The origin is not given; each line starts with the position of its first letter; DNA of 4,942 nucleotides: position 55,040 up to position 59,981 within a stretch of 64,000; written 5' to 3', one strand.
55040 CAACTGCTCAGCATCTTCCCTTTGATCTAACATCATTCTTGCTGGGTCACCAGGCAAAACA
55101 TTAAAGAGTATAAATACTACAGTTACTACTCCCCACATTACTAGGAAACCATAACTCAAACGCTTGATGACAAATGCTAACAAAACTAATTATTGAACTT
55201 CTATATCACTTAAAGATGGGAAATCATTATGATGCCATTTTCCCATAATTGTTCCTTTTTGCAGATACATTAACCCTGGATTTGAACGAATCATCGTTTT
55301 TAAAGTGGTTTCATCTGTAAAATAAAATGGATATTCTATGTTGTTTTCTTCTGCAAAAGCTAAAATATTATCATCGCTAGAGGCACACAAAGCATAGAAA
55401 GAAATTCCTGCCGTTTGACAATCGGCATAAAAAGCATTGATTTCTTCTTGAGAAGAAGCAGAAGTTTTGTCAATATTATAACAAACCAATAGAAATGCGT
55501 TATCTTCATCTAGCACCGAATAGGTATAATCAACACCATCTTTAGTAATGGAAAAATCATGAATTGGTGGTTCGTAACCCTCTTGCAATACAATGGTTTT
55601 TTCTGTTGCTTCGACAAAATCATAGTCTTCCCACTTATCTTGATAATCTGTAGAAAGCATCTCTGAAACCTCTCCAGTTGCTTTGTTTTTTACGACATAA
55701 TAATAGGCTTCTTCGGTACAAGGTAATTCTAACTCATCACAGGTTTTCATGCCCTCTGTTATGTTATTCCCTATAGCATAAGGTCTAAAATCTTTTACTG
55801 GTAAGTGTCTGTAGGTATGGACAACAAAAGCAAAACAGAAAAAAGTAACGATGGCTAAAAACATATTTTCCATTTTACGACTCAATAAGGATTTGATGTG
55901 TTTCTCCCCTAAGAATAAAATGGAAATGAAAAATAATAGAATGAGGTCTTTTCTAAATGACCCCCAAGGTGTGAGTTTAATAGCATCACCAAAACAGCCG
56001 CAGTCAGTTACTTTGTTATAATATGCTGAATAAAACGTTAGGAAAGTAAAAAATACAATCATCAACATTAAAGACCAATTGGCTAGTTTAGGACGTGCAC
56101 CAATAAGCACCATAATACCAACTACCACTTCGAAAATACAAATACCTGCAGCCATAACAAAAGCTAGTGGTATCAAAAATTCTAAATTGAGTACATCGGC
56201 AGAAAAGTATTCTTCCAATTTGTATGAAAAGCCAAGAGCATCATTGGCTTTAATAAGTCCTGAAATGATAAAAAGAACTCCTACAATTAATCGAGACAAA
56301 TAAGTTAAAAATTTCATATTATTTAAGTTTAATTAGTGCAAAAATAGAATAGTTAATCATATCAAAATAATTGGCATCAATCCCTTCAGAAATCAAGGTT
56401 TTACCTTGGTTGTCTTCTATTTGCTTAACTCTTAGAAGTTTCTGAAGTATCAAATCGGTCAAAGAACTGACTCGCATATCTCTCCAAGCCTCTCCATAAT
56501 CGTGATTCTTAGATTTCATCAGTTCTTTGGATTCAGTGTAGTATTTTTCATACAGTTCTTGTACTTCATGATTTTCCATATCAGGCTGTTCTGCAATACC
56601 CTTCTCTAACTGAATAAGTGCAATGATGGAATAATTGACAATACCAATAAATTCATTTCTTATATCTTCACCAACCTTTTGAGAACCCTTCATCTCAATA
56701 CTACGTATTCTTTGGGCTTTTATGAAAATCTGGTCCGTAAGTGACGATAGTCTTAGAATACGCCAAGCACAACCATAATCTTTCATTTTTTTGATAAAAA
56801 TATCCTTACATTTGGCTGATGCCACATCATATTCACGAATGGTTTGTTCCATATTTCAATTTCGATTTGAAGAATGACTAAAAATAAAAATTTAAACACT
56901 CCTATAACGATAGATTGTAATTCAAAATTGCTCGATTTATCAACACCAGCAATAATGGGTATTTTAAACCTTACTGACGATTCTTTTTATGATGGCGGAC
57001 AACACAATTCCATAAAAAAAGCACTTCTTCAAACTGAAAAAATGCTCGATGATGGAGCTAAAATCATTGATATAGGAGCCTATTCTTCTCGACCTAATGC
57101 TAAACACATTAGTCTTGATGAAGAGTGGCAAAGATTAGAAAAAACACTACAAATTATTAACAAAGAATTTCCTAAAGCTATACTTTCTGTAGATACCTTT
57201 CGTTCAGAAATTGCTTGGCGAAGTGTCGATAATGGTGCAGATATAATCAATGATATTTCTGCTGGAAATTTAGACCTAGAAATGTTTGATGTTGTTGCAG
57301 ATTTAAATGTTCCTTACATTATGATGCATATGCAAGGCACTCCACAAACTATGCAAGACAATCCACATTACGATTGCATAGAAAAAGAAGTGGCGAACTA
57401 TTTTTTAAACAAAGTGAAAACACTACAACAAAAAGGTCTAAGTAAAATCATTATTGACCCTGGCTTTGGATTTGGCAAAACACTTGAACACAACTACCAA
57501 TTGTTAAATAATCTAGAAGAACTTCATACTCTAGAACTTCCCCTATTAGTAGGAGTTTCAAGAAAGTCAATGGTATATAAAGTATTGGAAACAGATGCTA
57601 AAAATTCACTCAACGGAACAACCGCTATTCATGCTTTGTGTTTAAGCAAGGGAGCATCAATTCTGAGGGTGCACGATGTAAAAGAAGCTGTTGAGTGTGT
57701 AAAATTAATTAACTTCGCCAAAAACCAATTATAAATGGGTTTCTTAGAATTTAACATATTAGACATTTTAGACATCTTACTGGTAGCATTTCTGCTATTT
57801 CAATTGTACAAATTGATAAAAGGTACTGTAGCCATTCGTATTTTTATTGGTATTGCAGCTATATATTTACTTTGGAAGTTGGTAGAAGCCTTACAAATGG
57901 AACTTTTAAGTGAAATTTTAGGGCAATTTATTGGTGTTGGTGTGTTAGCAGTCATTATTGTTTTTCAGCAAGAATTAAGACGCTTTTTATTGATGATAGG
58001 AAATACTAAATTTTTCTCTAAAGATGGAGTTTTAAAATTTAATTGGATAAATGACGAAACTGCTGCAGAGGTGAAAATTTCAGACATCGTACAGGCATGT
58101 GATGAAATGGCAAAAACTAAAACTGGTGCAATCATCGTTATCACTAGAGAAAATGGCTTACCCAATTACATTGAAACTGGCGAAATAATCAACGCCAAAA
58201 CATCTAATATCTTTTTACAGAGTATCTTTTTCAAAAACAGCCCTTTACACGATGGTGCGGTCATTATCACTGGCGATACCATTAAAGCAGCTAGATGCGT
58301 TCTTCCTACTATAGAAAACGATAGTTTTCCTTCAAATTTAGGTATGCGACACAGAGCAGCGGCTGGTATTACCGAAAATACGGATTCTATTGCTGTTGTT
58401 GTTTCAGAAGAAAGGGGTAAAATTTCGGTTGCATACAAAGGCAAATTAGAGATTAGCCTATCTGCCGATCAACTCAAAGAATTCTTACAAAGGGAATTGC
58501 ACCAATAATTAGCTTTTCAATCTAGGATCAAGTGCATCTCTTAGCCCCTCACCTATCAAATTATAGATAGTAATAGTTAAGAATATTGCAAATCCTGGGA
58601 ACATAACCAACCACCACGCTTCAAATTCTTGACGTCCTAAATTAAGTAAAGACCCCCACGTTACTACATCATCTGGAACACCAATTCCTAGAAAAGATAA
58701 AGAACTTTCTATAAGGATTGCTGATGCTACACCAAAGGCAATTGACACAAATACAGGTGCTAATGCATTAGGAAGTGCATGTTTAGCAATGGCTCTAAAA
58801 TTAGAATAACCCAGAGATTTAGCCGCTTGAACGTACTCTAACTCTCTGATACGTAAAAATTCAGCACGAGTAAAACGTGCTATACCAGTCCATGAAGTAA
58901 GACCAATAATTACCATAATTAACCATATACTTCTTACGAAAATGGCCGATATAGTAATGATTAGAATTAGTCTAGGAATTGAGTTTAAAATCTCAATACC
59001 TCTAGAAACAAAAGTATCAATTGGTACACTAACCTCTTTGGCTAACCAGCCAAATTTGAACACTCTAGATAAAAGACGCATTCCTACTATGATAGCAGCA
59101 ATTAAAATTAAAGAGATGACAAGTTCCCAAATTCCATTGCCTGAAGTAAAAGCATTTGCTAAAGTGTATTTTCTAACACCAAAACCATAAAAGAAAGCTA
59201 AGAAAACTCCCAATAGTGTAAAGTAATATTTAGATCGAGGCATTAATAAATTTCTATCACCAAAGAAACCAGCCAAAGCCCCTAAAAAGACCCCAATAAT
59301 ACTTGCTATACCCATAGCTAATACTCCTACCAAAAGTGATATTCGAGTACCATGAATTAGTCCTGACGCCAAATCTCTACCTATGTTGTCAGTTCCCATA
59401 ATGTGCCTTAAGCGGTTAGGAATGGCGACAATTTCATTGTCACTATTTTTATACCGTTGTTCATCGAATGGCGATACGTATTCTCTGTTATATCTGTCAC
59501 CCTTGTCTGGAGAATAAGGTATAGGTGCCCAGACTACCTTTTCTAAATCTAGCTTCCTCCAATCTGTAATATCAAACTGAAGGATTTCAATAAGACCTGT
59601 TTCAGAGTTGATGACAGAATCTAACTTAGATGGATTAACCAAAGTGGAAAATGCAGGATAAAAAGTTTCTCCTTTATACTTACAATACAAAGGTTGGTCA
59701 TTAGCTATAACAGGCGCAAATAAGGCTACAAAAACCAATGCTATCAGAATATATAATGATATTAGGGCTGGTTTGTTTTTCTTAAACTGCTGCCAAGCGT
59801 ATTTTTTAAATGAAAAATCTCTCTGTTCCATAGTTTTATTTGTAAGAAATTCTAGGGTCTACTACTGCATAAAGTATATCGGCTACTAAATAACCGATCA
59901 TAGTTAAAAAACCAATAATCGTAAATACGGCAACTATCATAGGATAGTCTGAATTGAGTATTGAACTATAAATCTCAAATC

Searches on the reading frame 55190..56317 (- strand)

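Call 77: search_protein_families(library=pfam, proteins=[window:55190-56317:-], max_evalue=0.0001)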
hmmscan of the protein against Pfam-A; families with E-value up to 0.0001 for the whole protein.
window:55190-56317:- (375 aa): 2 families
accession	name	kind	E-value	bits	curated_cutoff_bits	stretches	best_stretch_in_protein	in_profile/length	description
PF07291.16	MauE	-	7.1e-19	68.8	27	1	1-135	1-126/128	Methylamine utilisation protein MauE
PF07681.17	DoxX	-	6.5e-06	27.1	23.6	1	7-93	4-82/85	DoxX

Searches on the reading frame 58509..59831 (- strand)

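Call 77: search_protein_families(library=pfam, proteins=[window:58509-59831:-], max_evalue=0.0001)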
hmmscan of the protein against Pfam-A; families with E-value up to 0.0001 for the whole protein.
window:58509-59831:- (440 aa): 2 families
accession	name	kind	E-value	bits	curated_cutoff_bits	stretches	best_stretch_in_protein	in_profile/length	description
PF00528.27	BPD_transp_1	-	5.8e-25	88.5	26.4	1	262-439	6-183/184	Binding-protein-dependent transport system inner membrane component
PF12911.12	OppC_N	-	2.7e-12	46.8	23.9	1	7-45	1-39/53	N-terminal TM domain of oligopeptide transport permease C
